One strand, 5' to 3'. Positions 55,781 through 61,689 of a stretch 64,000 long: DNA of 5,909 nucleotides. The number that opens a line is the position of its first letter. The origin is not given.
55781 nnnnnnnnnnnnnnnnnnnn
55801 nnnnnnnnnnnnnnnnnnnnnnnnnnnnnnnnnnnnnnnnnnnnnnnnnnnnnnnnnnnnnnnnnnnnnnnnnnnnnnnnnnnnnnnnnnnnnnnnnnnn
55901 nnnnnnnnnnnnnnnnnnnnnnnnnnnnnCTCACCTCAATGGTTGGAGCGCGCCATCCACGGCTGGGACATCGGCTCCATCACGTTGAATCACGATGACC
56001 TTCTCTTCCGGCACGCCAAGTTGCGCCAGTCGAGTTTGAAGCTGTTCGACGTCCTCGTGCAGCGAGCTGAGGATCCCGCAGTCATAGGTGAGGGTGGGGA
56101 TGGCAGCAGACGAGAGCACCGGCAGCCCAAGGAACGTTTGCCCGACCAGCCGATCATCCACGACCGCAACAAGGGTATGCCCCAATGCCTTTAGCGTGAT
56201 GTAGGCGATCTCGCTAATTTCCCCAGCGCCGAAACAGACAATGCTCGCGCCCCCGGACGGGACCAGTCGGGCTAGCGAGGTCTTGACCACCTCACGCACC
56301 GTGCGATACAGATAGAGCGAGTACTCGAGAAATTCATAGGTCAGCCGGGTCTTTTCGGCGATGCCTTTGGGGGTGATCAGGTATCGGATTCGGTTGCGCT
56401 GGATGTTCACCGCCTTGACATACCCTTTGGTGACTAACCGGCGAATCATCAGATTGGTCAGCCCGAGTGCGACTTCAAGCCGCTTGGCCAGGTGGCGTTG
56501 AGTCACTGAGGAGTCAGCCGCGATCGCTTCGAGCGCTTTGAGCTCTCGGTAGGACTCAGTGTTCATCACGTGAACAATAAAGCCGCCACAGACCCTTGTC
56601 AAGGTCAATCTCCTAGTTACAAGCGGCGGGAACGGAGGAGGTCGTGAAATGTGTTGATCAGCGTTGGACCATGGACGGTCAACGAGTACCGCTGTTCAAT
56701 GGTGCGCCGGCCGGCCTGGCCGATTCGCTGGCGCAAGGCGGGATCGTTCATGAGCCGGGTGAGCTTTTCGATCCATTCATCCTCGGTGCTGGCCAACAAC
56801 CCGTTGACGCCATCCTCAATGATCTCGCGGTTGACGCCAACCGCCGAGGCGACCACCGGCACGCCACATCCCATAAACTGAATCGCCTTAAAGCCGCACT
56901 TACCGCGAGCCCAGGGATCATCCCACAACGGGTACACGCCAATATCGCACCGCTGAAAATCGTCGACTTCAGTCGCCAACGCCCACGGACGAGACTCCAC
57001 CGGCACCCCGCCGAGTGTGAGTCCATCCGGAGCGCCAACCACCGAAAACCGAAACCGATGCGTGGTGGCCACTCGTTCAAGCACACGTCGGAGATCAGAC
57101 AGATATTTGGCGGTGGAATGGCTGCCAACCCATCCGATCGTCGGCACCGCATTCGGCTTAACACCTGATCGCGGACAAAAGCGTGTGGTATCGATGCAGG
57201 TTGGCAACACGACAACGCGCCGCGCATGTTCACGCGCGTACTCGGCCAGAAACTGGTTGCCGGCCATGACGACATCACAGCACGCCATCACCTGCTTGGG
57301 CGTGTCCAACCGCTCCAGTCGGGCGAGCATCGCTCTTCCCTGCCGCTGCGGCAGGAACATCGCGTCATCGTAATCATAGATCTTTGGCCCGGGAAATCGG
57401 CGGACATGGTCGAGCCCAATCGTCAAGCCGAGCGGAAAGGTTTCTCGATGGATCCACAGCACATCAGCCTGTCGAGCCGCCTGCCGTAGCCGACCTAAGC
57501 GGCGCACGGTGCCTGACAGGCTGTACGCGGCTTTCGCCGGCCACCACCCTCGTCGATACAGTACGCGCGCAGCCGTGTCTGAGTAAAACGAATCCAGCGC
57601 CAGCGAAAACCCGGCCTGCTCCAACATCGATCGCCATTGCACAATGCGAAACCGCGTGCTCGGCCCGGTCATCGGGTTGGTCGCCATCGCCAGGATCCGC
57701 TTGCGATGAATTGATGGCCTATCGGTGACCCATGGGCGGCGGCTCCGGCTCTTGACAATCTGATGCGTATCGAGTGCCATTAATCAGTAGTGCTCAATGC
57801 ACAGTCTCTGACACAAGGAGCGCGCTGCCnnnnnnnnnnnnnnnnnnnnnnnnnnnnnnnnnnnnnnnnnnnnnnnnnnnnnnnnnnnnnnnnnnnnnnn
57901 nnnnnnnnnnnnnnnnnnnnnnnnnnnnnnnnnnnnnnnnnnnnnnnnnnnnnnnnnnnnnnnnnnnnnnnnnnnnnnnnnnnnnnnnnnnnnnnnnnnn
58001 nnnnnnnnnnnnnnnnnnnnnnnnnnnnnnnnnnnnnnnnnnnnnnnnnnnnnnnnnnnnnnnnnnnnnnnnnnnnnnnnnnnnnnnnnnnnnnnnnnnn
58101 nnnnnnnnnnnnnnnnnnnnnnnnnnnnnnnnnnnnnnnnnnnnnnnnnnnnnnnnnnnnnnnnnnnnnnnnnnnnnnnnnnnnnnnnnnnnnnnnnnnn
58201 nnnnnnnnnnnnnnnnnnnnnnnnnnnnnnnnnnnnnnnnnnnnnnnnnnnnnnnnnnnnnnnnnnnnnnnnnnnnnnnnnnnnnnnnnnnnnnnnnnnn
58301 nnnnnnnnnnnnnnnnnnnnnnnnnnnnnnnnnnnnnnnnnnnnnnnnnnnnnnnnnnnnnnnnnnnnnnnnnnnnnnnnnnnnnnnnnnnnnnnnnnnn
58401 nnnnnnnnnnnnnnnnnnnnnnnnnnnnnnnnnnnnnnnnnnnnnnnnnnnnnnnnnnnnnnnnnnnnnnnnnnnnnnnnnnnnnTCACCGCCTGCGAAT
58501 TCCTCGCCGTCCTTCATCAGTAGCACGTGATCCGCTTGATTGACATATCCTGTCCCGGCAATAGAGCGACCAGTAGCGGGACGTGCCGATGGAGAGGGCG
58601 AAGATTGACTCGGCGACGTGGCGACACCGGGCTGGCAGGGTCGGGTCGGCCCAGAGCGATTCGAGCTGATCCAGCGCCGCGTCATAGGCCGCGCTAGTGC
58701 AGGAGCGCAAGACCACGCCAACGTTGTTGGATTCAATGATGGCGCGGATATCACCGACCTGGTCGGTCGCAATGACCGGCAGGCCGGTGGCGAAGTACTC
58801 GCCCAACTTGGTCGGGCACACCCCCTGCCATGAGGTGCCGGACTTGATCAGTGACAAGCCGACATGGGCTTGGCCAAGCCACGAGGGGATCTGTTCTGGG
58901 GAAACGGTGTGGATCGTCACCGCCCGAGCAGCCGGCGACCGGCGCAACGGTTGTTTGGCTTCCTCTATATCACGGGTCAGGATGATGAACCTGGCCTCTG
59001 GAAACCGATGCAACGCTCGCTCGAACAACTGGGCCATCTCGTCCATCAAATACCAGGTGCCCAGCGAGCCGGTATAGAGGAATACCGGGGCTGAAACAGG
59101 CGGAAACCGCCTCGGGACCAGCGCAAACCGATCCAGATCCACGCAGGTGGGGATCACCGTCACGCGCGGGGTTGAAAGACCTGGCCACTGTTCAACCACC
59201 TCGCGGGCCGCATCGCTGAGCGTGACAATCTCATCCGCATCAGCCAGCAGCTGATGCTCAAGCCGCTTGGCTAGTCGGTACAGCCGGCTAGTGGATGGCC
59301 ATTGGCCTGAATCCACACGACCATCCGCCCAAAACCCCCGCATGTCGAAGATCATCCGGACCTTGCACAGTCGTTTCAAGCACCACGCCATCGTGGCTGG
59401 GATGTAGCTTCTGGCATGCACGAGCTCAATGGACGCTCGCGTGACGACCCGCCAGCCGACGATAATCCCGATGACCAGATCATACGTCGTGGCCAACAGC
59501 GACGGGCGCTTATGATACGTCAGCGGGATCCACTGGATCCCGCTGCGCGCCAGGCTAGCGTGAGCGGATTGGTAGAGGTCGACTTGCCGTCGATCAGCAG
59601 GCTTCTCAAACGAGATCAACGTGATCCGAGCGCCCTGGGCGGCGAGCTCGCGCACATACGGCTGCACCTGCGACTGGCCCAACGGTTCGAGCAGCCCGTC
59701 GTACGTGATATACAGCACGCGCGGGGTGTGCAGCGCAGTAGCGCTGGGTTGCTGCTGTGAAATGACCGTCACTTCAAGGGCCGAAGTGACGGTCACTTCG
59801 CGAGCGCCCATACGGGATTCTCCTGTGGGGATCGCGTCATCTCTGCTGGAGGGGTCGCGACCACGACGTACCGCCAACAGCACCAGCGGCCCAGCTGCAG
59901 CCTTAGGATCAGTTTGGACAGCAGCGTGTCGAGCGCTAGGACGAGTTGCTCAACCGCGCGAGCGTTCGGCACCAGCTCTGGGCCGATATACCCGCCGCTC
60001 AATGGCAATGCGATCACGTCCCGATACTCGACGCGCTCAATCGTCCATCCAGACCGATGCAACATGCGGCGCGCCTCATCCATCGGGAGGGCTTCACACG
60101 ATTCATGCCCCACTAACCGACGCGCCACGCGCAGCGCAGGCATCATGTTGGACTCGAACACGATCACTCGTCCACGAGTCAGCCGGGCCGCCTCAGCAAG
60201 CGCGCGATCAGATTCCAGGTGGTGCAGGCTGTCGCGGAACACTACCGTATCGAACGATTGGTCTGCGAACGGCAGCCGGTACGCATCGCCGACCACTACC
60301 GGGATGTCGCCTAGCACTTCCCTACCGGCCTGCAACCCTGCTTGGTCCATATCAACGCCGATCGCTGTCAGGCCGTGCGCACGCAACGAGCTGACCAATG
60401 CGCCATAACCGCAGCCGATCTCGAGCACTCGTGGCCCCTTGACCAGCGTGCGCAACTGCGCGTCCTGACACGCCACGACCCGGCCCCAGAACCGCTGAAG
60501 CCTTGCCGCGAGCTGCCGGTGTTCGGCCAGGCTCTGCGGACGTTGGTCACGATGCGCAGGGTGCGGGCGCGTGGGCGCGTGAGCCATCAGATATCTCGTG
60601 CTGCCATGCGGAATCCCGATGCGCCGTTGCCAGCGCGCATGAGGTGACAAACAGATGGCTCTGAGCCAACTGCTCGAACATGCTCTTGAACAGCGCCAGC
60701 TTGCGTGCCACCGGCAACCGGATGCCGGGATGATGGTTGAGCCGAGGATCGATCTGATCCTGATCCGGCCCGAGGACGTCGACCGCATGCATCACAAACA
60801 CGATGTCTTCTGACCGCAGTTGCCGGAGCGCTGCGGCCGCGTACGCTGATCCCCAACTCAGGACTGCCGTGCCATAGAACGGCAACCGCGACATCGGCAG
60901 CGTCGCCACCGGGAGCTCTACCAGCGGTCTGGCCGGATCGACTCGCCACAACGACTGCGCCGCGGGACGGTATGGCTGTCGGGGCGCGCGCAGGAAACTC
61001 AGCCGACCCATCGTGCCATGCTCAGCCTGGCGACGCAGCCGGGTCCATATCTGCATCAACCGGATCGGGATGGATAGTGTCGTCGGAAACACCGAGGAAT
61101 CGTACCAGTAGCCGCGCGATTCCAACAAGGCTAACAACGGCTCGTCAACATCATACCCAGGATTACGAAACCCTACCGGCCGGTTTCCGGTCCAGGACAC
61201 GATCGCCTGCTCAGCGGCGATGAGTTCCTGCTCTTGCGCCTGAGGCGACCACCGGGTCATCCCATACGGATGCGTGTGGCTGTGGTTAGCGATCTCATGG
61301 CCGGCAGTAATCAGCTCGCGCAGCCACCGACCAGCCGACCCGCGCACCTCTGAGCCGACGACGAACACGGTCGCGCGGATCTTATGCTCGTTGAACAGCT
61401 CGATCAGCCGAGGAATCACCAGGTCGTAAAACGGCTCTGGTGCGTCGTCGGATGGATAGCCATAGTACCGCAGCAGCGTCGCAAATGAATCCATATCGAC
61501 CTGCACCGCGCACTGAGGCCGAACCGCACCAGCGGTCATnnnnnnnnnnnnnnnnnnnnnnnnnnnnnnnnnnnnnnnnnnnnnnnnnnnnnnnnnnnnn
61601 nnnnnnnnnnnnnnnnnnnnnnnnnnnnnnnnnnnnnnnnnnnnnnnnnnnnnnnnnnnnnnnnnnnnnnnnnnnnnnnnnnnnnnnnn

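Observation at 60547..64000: FkbH-like + ACP + GNAT + CE4 module at the cluster's upstream end suggests ACP-dependent acyl (glyceroyl-type) decoration of a sugar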

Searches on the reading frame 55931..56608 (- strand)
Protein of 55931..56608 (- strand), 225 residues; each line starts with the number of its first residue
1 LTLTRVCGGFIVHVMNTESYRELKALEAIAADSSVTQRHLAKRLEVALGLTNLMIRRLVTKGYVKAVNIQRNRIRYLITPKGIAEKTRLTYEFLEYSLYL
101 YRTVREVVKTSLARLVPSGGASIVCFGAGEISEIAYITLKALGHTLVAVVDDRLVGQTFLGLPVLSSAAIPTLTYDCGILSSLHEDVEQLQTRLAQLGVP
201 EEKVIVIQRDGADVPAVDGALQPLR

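Call 3: search_protein_families(library=pfam, proteins=[window:55931-56608:-], max_evalue=0.01)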
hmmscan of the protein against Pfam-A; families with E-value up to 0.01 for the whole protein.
window:55931-56608:- (225 aa): 3 families
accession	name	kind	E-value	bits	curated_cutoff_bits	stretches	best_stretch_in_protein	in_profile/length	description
PF13412.12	HTH_24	-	1.6e-07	31.2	21.9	1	21-65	4-48/48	Winged helix-turn-helix DNA-binding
PF12802.13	MarR_2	-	0.00019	21.9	27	1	22-66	7-52/61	MarR family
PF01047.28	MarR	-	0.0019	18.5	24.6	1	20-65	3-48/59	MarR family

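Call 4: search_protein_families(library=ncbifam, proteins=[window:55931-56608:-], max_evalue=0.01)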
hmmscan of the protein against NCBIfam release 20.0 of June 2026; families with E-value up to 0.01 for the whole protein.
window:55931-56608:- (225 aa): 4 families
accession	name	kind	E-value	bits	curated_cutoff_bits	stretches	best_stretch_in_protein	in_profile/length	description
TIGR04176.1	MarR_EPS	equivalog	2.5e-17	62.9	88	1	22-108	6-96/105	MarR family EPS-associated transcriptional regulator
NF050133.1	TransRegFabT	equivalog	6.3e-06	26.5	200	1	19-92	28-98/138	fatty acid biosynthesis transcriptional regulator FabT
TIGR01884.1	cas_HTH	subfamily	0.0026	17.2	60.2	1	12-72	134-193/202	CRISPR-associated CARF protein Csa3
NF008565.1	PRK11512.1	equivalog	0.0045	17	240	1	22-68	42-88/144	multiple antibiotic resistance transcriptional regulator MarR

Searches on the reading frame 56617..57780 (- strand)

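Call 3: search_protein_families(library=pfam, proteins=[window:56617-57780:-], max_evalue=0.01)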
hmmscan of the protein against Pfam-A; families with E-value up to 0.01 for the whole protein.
window:56617-57780:- (387 aa): 4 families
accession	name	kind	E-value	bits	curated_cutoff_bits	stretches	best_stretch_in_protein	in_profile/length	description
PF13692.12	Glyco_trans_1_4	-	1.4e-14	55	27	1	213-346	2-142/142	Glycosyl transferases group 1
PF00534.26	Glycos_transf_1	-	7.7e-13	48.8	26.4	1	276-359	91-171/172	Glycosyl transferases group 1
PF13524.12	Glyco_trans_1_2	-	1.1e-09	38.8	25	1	233-366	5-134/144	Glycosyl transferase-like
PF13439.12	Glyco_transf_4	-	0.0027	18.2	28.5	1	74-200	40-170/170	Glycosyltransferase Family 4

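Call 4: search_protein_families(library=ncbifam, proteins=[window:56617-57780:-], max_evalue=0.01)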
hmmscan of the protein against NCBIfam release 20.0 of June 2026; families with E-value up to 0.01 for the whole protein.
window:56617-57780:- (387 aa): 14 families
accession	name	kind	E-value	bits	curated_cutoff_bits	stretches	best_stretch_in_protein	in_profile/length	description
NF041876.1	EPS_EpsE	equivalog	1.5e-12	47.5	400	1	299-369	312-384/389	exopolysaccharide biosynthesis GT4 family glycosyltransferase EpsE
NF038229.1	Glyco4_Geo_Pelo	equivalog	2.5e-12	46.5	400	1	303-381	258-336/338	GPMC system family 4 glycosyltransferase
TIGR03088.1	stp2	hypoth_equivalog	2.1e-11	43.5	409.05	1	302-369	292-361/374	TIGR03088 family PEP-CTERM/XrtA system glycosyltransferase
TIGR02149.1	glgA_Coryne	subfamily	3.2e-09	36.4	302.4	1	299-367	300-376/391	glycogen synthase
TIGR03087.1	stp1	hypoth_equivalog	3.3e-08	33.1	316.65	1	162-368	171-384/397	TIGR03087 family PEP-CTERM/XrtA system glycosyltransferase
TIGR03449.1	mycothiol_MshA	equivalog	2.9e-07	29.7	462.5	1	295-360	316-383/406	D-inositol-3-phosphate glycosyltransferase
TIGR03999.1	thiol_BshA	equivalog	9.1e-07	28.1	273.7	1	296-367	286-359/375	N-acetyl-alpha-D-glucosaminyl L-malate synthase BshA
NF053787.1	GlcN_PG_synth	equivalog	2.2e-06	26.8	480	1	297-382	276-360/361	N-acetylglucosaminyl phosphatidylglycerol synthase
TIGR04063.1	stp3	hypoth_equivalog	2.5e-06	26.6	442.05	1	296-365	308-379/397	TIGR04063 family PEP-CTERM/XrtA system glycosyltransferase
TIGR02472.1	sucr_P_syn_N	equivalog_domain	6.1e-06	25.3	576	1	296-370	354-430/439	sucrose-phosphate synthase, putative, glycosyltransferase domain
NF041139.1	TreT_Thcocales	equivalog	6.9e-06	25.1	775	1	269-376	304-407/412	trehalose synthase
TIGR02470.1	sucr_synth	equivalog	3.2e-05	22.2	810.4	1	296-375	657-742/784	sucrose synthase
NF038298.1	EPS_HpsO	equivalog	0.00027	19.8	575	1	295-367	301-373/388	hormogonium polysaccharide biosynthesis glycosyltransferase HpsO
TIGR04157.1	glyco_rSAM_CFB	subfamily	0.00067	18.8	400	1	279-369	302-397/406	TIGR04157 family glycosyltransferase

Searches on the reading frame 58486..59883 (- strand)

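Call 3: search_protein_families(library=pfam, proteins=[window:58486-59883:-], max_evalue=0.01)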
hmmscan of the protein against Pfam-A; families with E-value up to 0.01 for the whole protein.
window:58486-59883:- (465 aa): 4 families
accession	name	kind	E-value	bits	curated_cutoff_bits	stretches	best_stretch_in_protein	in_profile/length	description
PF13579.12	Glyco_trans_4_4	-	5.7e-14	53.2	29.7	1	72-245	6-156/158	Glycosyl transferase 4-like domain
PF13439.12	Glyco_transf_4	-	7.3e-13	49.3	28.5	1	77-252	12-170/170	Glycosyltransferase Family 4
PF13692.12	Glyco_trans_1_4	-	5.3e-09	36.9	27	1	266-407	2-139/142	Glycosyl transferases group 1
PF00534.26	Glycos_transf_1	-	1.5e-06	28.3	26.4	1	265-411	15-159/172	Glycosyl transferases group 1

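Call 4: search_protein_families(library=ncbifam, proteins=[window:58486-59883:-], max_evalue=0.01)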
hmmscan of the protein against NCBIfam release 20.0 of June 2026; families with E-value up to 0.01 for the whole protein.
window:58486-59883:- (465 aa): 6 families
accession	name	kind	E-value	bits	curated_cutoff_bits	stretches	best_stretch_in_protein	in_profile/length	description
TIGR04063.1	stp3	hypoth_equivalog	4.3e-18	65.4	442.05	1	146-441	87-392/397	TIGR04063 family PEP-CTERM/XrtA system glycosyltransferase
NF007640.0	PRK10307.1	subfamily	4e-09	35.9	276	1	158-408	115-370/411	WcaI family glycosyltransferase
NF047676.1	TeichurnBiosyTuaH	equivalog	3e-06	26.4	550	1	176-374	120-320/384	teichuronic acid biosynthesis protein TuaH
TIGR03449.1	mycothiol_MshA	equivalog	5.1e-05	22.4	462.5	0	131-254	82-203/406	D-inositol-3-phosphate glycosyltransferase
NF038229.1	Glyco4_Geo_Pelo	equivalog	0.00012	21.2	400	1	209-441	103-333/338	GPMC system family 4 glycosyltransferase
TIGR03088.1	stp2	hypoth_equivalog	0.00038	19.6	409.05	1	354-441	284-370/374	TIGR03088 family PEP-CTERM/XrtA system glycosyltransferase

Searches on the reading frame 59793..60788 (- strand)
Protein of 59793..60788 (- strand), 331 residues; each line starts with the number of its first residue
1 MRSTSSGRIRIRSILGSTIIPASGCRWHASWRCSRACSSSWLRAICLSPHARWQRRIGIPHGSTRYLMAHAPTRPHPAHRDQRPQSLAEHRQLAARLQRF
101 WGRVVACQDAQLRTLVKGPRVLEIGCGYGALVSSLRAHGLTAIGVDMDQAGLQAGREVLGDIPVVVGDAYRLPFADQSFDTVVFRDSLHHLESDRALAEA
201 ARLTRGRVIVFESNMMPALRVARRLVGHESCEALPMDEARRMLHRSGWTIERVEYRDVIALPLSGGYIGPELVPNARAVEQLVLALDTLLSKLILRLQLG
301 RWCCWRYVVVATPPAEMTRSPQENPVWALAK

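Call 3: search_protein_families(library=pfam, proteins=[window:59793-60788:-], max_evalue=0.01)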
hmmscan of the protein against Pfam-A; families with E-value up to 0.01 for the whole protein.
window:59793-60788:- (331 aa): 7 families
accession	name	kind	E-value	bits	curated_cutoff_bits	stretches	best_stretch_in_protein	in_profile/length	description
PF08241.18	Methyltransf_11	-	2.8e-18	66.8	21.2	1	122-205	1-88/95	Methyltransferase domain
PF13649.12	Methyltransf_25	-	5.6e-16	59.5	27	1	121-205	1-94/97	Methyltransferase domain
PF13489.12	Methyltransf_23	-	4.3e-10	40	27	1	113-203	18-107/164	Methyltransferase domain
PF08242.18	Methyltransf_12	-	1.5e-09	38.9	30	1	122-202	1-90/98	Methyltransferase domain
PF13847.12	Methyltransf_31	-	2.1e-09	37.7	27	1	117-214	3-113/145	Methyltransferase domain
PF07021.18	MetW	-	1.1e-08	35.3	21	1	114-212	10-110/193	Methionine biosynthesis protein MetW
PF01209.24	Ubie_methyltran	-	0.0037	17.1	20.1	1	99-213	33-154/233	ubiE/COQ5 methyltransferase family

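Call 4: search_protein_families(library=ncbifam, proteins=[window:59793-60788:-], max_evalue=0.01)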
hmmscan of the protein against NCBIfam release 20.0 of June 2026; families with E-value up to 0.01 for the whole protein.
window:59793-60788:- (331 aa): 28 families (the best 25 are shown)
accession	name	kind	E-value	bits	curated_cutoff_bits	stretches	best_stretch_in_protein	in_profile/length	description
NF045667.1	MTase_DVU1556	equivalog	1.4e-17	63.9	155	1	112-254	17-166/213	DVU_1556 family methyltransferase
NF001241.0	PRK00216.1-2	equivalog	1.2e-13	51.3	327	1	98-235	36-171/231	demethylmenaquinone methyltransferase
NF041255.1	mycofact_MftM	equivalog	1.7e-13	50.6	200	1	112-210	134-239/289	mycofactocin oligosaccharide methyltransferase MftM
NF045825.1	FAmtase_mtf2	equivalog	1.3e-12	47.5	400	1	116-207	57-153/248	fatty-acid O-methyltransferase Mtf2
NF045823.1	PthPhpthDimycoMt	equivalog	7.9e-10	38.3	300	1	116-205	65-159/256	phthiotriol/phenolphthiotriol dimycocerosates methyltransferase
TIGR02081.1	metW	equivalog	2.5e-09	37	189.5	1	114-212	10-110/194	methionine biosynthesis protein MetW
NF043040.1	corrin_prot_MT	hypoth_equivalog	5.4e-08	32.5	180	1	102-223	25-159/216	corrinoid protein-associated methyltransferase CpaM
NF001240.0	PRK00216.1-1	equivalog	6.4e-08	31.9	378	1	94-214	44-172/251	bifunctional demethylmenaquinone methyltransferase/2-methoxy-6-polyprenyl-1,4-benzoquinol methylase UbiE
TIGR01934.1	MenG_MenH_UbiE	subfamily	2e-07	30.6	158.35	1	94-213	20-144/223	ubiquinone/menaquinone biosynthesis methyltransferase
NF047649.1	MTase_UXPK_star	exception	2.1e-07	30.3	460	1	112-216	72-187/283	methyltransferase/UXPK-star double selenoprotein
TIGR02072.1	BioC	equivalog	6.8e-07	29.3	184.95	1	113-207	31-127/244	malonyl-ACP O-methyltransferase BioC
TIGR02021.1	BchM-ChlM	equivalog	3.2e-06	26.7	158.9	1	114-252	51-202/218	magnesium protoporphyrin IX methyltransferase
NF011527.0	PRK14968.1-1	equivalog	5.1e-06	26.3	242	1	110-185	27-100/192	putative methyltransferase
TIGR01983.1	UbiG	equivalog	5.9e-05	22.5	102.95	1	114-204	46-143/228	bifunctional 2-polyprenyl-6-hydroxyphenol methylase/3-demethylubiquinol 3-O-methyltransferase UbiG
NF008300.0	PRK11088.1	equivalog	6e-05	22.6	303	1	116-183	84-156/272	23S rRNA (guanine(745)-N(1))-methyltransferase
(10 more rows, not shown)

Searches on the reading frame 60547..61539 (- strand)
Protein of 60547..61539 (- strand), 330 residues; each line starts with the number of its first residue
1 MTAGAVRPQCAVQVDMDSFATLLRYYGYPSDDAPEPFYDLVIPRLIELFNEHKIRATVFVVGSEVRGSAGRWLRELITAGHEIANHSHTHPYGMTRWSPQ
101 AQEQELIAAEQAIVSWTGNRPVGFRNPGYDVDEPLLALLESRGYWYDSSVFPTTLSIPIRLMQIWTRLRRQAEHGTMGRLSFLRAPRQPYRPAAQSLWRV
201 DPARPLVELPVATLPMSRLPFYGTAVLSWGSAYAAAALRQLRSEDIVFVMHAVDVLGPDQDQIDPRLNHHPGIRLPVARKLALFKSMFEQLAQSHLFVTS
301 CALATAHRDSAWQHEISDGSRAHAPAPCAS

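Call 3: search_protein_families(library=pfam, proteins=[window:60547-61539:-], max_evalue=0.01)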
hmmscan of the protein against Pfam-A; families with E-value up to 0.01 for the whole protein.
window:60547-61539:- (330 aa): 2 families
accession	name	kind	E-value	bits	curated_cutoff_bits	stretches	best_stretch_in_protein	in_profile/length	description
PF01522.26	Polysacc_deac_1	-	2.1e-18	66.9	23.1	1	31-144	14-121/124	Polysaccharide deacetylase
PF10096.14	DUF2334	-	0.00072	19.6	26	1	65-142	51-145/203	Uncharacterized protein conserved in bacteria (DUF2334)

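Call 4: search_protein_families(library=ncbifam, proteins=[window:60547-61539:-], max_evalue=0.01)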
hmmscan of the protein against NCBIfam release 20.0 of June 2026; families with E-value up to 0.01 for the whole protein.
window:60547-61539:- (330 aa): 9 families
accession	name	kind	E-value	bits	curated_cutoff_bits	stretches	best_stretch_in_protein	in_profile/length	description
TIGR03006.1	pepcterm_polyde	equivalog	3.7e-15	55.8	276.2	1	43-254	37-225/272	XrtA system polysaccharide deacetylase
TIGR02764.1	spore_ybaN_pdaB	equivalog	8.9e-13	48.4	237.4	1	44-144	23-121/191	polysaccharide deacetylase family sporulation protein PdaB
TIGR04243.1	nodulat_NodB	equivalog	5.4e-11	42.3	240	1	31-123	9-96/197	chitooligosaccharide deacetylase NodB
TIGR02873.1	spore_ylxY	hypoth_equivalog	1.8e-07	30.7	391.5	1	42-127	100-183/268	probable sporulation protein, polysaccharide deacetylase family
NF045820.1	PgAcgDacpgdA_Strep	equivalog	6.4e-07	28.5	800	1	31-121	275-360/463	peptidoglycan-N-acetylglucosamine deacetylase PgdA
TIGR02884.1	spore_pdaA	equivalog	1.3e-06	28.3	298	1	43-144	53-153/224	delta-lactam-biosynthetic de-N-acetylase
NF045821.1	PgAcgDacpgdA1_Bac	equivalog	1e-05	24.6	400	1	31-133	95-192/282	peptidoglycan-N-acetylglucosamine deacetylase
TIGR03212.1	uraD_N-term-dom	equivalog_domain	6.3e-05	22.1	424.6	1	44-151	81-185/297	allantoinase PuuE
NF045822.1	PgAcgDacpgdA2_Bac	equivalog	0.0065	15.8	400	1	44-94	86-135/274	peptidoglycan-N-acetylglucosamine deacetylase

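Call 60: search_solved_structures(query=window:60547-61539:-, max_evalue=0.01)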
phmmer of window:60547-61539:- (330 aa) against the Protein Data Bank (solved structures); distinct sequences matched with E-value up to 0.01: 27.
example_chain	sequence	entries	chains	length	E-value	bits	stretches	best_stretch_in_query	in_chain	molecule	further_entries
3qbu_A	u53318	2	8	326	1.4e-12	50.4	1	11-169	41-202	Putative uncharacterized protein | peptidoglycan deacetylase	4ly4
2c71_A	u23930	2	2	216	4.3e-10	42.3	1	31-133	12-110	GLYCOSIDE HYDROLASE, FAMILY 11:CLOSTRIDIUM CELLULOSOME ENZYME, DOCKERIN TYPE I:POLYSACCHAR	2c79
7bly_A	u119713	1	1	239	6.2e-10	41.7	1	31-146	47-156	Aspergillus niger contig An12c0130, genomic contig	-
7y51_A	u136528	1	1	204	2.4e-08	36.5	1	30-137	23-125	Predicted xylanase/chitin deacetylase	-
3rxz_A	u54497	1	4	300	4.6e-08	35.6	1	41-152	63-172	Polysaccharide deacetylase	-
7fbw_A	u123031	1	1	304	6.1e-08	35.2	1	30-136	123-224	Predicted xylanase/chitin deacetylase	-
6hm9_A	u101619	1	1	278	1.4e-07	34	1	39-129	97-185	Putative polysaccharide deacetylase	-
6hpa_A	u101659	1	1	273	7.2e-07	31.6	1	41-119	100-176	Putative polysaccharide deacetylase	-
7bkf_A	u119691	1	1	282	9e-07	31.3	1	41-119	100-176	Putative polysaccharide deacetylase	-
2cc0_A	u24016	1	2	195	1.4e-06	30.7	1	25-135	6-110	ACETYL-XYLAN ESTERASE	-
1z7a_A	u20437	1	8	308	1.6e-06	30.5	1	43-153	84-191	conserved hypothetical protein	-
2j13_A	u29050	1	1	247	2.6e-06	29.8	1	44-145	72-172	POLYSACCHARIDE DEACETYLASE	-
6h8l_A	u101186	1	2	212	1.7e-05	27.2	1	31-137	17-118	Peptidoglycan-N-acetylmuramic acid deacetylase PdaC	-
1ny1_A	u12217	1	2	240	2.2e-05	26.8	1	42-130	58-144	Probable polysaccharide deacetylase pdaA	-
1w1a_1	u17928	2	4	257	2.4e-05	26.6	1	42-130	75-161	PROBABLE POLYSACCHARIDE DEACETYLASE PDAA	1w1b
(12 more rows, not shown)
